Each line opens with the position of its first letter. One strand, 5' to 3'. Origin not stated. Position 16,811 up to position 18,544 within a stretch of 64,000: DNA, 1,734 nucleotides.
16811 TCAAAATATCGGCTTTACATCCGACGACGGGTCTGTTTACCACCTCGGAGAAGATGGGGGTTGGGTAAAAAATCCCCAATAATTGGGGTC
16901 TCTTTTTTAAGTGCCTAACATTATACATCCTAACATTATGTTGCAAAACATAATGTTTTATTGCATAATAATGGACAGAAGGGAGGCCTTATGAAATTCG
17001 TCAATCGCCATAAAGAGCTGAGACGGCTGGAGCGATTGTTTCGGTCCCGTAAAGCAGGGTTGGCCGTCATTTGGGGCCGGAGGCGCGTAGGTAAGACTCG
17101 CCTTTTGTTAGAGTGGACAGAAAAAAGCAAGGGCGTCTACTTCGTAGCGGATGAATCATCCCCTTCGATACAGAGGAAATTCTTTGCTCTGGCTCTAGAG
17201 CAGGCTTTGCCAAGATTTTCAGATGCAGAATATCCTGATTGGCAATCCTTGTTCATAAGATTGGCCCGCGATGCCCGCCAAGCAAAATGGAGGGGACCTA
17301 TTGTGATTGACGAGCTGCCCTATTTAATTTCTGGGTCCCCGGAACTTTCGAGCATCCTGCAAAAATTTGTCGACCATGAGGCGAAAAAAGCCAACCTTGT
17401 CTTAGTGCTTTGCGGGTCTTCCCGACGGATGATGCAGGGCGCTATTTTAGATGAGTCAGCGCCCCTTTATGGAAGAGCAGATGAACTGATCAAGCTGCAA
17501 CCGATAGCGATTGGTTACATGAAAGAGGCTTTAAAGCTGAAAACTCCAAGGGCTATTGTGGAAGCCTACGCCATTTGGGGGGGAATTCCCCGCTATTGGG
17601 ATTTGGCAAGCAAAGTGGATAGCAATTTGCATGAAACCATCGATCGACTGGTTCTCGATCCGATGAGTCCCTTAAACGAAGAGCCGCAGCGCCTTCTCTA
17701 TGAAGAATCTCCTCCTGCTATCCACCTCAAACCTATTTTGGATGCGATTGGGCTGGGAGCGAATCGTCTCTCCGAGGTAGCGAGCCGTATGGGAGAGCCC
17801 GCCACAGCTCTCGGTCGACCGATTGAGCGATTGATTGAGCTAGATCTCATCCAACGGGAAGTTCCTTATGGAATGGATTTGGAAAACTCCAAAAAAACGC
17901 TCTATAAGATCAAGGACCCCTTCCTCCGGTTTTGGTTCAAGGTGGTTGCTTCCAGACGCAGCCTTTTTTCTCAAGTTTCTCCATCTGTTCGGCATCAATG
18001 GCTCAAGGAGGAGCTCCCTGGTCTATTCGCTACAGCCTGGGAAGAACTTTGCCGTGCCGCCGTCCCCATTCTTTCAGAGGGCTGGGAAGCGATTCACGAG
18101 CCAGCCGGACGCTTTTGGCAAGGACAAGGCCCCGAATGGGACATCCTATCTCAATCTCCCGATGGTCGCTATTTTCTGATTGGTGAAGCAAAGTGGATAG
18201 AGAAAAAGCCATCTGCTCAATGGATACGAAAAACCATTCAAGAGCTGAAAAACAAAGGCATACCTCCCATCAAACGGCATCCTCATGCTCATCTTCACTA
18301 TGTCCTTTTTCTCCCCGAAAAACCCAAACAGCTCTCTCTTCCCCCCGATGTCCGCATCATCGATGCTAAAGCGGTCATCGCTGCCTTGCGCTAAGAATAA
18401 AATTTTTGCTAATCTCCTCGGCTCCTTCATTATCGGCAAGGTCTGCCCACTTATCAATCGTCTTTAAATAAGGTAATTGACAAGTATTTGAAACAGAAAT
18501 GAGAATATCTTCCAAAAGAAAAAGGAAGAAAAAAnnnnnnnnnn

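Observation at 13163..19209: Segmental duplication with reciprocal deletion relics; one junction sits on a 12-nt microhomology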

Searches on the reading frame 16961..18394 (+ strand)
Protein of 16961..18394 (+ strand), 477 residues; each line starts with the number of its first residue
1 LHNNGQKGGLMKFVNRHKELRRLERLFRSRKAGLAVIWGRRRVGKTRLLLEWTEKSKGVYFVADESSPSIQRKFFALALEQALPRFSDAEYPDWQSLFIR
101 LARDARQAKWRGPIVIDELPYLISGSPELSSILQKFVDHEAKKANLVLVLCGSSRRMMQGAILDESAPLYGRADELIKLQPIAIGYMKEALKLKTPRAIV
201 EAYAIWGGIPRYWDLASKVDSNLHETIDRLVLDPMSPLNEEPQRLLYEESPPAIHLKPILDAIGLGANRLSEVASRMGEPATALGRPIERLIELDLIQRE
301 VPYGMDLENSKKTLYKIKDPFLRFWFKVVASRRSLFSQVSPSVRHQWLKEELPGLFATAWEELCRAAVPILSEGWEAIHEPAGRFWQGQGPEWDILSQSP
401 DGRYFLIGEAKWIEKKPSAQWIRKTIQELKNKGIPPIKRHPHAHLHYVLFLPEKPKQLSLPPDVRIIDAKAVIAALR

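Call 10: search_protein_families(library=pfam, proteins=[window:16991-18394:+], max_evalue=0.01)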
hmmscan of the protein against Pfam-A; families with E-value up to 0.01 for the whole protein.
window:16991-18394:+ (467 aa): 5 families
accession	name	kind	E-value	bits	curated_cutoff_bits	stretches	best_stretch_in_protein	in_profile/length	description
PF01637.24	ATPase_2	-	1e-20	75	33.2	1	3-202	1-221/225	ATPase domain predominantly from Archaea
PF03008.20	DUF234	-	5.9e-07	30.3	22.5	1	315-405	1-93/100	Archaea bacterial proteins of unknown function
PF13401.12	AAA_22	-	1.4e-06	29.1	27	1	21-143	4-123/130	AAA domain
PF13173.12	AAA_14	-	2.7e-06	27.9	27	1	24-156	4-111/129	AAA domain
PF13191.12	AAA_16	-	2.7e-05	25.2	32.6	1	2-140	1-138/167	AAA ATPase domain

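Call 13: find_encoding_contigs(protein=window:16961-18394:+, flank=10000, max_places=10)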
Protein window:16961-18394:+ (477 aa): no gene with exactly this product is on record in the collection.

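Call 14: find_encoding_contigs(protein=window:16991-18394:+, flank=10000, max_places=10)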
Protein window:16991-18394:+ (467 aa): 1 contig read that carries it; 1 place shown.
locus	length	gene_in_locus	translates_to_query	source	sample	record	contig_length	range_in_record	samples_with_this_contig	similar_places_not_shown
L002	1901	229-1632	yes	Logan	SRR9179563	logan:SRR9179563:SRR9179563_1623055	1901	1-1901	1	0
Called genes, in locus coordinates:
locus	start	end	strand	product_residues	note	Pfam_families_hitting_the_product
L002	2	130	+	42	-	?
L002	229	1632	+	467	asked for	PF01637:ATPase_2, PF13173:AAA_14 (weak), PF13401:AAA_22 (weak), PF03008:DUF234 (weak)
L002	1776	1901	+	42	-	?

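Call 33: search_protein_families(library=padloc, proteins=[window:16991-18394:+], max_evalue=0.1)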
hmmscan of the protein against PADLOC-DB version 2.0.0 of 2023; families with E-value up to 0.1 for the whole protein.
window:16991-18394:+ (467 aa): 6 families
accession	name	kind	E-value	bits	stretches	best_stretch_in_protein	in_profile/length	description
PDLC04984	PDC-S27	-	2.3e-42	143.5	1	2-355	3-359/474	-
PDLC04985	PDC-S27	-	7.5e-26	89.1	1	2-326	5-337/484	-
PDLC04791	PDC-S01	-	2.6e-07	27.7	1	8-206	5-174/395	-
PDLC04789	PDC-S01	-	2.3e-06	24.9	2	21-60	16-55/375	-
PDLC04787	PDC-S01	-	0.00022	18.2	0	2-45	9-50/412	-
PDLC04790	PDC-S01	-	0.0025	14.6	0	101-175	79-143/422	-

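Call 34: search_protein_families(library=ncbifam, proteins=[window:16991-18394:+], max_evalue=0.1)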
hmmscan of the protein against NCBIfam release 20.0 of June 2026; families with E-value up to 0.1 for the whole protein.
window:16991-18394:+ (467 aa): 0 families

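Call 56: find_homologous_proteins(query=window:16991-18394:+)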
Query window:16991-18394:+ (467 aa): 2498 proteins with E <= 0.001 among 8000 candidates; the best 120 are listed.
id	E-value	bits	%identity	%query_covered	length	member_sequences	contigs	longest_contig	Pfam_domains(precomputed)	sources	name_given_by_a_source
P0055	0.0e+0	1054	100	100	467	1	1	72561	PF13173.13,PF03008.21,PF13401.13,PF01637.25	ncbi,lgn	-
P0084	5.3e-289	977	92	100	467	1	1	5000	PF13173.13,PF03008.21,PF13401.13,PF01637.25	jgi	jgi:uncharacterized protein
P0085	3.4e-279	944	87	100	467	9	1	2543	PF13173.13,PF03008.21,PF13401.13,PF01637.25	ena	-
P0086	3.5e-274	928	87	99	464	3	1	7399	PF13173.13,PF03008.21,PF13401.13,PF01637.25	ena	-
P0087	1.4e-273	926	87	100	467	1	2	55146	PF13173.13,PF03008.21,PF13401.13,PF01637.25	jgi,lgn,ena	jgi:hypothetical protein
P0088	3.0e-273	925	87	100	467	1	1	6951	PF13173.13,PF03008.21,PF13401.13,PF01637.25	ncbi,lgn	-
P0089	5.6e-270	914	85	100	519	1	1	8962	PF13173.13,PF03008.21,PF01637.25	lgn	-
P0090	8.0e-265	897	84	100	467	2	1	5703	PF13173.13,PF03008.21,PF13401.13,PF01637.25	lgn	-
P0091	2.7e-264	895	82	100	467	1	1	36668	PF13173.13,PF03008.21,PF13401.13,PF01637.25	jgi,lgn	-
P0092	6.1e-262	887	83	100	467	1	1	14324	PF13173.13,PF03008.21,PF01637.25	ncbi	-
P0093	6.2e-262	887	84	100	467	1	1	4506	PF13173.13,PF03008.21,PF01637.25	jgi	jgi:AAA+ ATPase superfamily predicted ATPase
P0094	1.8e-261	886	84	100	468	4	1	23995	PF13173.13,PF03008.21,PF13401.13,PF01637.25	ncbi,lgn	-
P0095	6.5e-261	884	83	100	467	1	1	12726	PF13173.13,PF03008.21,PF13401.13,PF01637.25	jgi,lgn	-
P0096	4.7e-259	878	82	100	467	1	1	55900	PF13173.13,PF03008.21,PF13401.13,PF01637.25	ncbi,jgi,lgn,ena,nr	ncbi:MAG: hypothetical protein HW387_1424 [Parachlamydiales bacterium]|nr:hypothetical protein [Para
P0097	6.1e-259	878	82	100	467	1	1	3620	PF13173.13,PF03008.21,PF01637.25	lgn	-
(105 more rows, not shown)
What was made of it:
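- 16991..18394 (+): Intact ATPase gene (467 aa; Pfam ATPase_2 plus DUF234; PADLOC candidate PDC-S27). Calls 10, 33, 56.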

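Call 57: find_encoding_contigs(protein=P0084, flank=10000, max_places=3)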
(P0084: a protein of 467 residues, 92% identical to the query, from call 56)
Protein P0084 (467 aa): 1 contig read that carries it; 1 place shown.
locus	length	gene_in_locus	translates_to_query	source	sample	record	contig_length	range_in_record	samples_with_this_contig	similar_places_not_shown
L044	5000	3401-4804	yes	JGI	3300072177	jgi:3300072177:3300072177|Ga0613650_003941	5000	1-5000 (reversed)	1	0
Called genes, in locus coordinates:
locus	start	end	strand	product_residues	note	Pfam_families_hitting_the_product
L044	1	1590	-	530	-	?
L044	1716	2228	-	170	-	-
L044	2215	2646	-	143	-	-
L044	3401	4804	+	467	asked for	PF01637:ATPase_2, PF13173:AAA_14 (weak), PF13401:AAA_22 (weak), PF03008:DUF234 (weak)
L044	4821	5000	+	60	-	?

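Call 58: find_encoding_contigs(protein=P0087, flank=10000, max_places=3)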
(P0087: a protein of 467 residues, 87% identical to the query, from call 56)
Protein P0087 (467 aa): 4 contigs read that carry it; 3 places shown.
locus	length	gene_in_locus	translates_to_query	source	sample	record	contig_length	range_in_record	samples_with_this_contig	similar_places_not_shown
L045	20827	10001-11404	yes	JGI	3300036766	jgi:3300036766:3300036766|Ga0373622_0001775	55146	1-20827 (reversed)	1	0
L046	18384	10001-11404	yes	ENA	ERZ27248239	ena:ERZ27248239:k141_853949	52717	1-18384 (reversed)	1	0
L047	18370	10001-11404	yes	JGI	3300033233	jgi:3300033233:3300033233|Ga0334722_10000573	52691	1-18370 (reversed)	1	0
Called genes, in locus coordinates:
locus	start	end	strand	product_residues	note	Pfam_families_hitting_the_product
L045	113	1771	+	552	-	PF05977:MFS_3 (weak), PF07690:MFS_1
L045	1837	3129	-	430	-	-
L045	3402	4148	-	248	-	-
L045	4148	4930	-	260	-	PF01308:Chlam_OMP (weak)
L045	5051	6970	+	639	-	PF02824:TGS, PF07973:tRNA_SAD, PF00587:tRNA-synt_2b, PF03129:HGTP_anticodon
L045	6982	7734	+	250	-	PF01656:CbiA, PF06564:CBP_BcsQ, PF10609:ParA (faint), PF13614:AAA_31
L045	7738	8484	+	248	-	PF03677:UPF0137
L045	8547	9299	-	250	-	-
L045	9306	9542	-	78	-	-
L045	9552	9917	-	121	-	-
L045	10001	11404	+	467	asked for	PF01637:ATPase_2, PF13173:AAA_14, PF13401:AAA_22 (weak), PF03008:DUF234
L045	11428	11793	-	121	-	-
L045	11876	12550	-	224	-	-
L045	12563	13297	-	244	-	PF01230:HIT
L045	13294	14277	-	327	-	PF00551:Formyl_trans_N, PF02911:Formyl_trans_C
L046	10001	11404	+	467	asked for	PF01637:ATPase_2, PF13173:AAA_14, PF13401:AAA_22 (weak), PF03008:DUF234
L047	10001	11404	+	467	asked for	PF01637:ATPase_2, PF13173:AAA_14, PF13401:AAA_22 (weak), PF03008:DUF234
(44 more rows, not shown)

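Call 74: find_encoding_contigs(protein=P0088, flank=10000, max_places=3)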
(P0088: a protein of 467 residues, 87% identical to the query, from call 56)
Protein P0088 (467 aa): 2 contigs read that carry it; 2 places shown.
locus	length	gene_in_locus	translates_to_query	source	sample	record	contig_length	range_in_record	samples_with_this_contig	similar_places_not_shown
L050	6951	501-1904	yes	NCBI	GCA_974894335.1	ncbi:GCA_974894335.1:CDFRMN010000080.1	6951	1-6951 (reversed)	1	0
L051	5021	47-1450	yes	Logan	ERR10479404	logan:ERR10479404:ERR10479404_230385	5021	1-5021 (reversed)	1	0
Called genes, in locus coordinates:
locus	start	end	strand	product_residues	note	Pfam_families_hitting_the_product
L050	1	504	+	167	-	?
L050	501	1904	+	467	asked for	PF01637:ATPase_2, PF13173:AAA_14 (weak), PF13401:AAA_22 (weak), PF03008:DUF234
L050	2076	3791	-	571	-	PF03485:Arg_tRNA_synt_N, PF00750:tRNA-synt_1d, PF05746:DALR_1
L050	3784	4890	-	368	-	PF02812:ELFV_dehydrog_N, PF00208:ELFV_dehydrog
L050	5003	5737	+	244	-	PF10915:DUF2709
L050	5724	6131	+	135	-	PF02367:TsaE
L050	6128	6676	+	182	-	PF03193:RsgA_GTPase (faint), PF01926:MMR_HSR1, PF02421:FeoB_N, PF04548:AIG1 (weak)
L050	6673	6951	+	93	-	?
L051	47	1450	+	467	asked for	PF01637:ATPase_2, PF13173:AAA_14 (weak), PF13401:AAA_22 (weak), PF03008:DUF234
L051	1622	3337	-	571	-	PF03485:Arg_tRNA_synt_N, PF00750:tRNA-synt_1d, PF05746:DALR_1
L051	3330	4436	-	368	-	PF02812:ELFV_dehydrog_N, PF00208:ELFV_dehydrog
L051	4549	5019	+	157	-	?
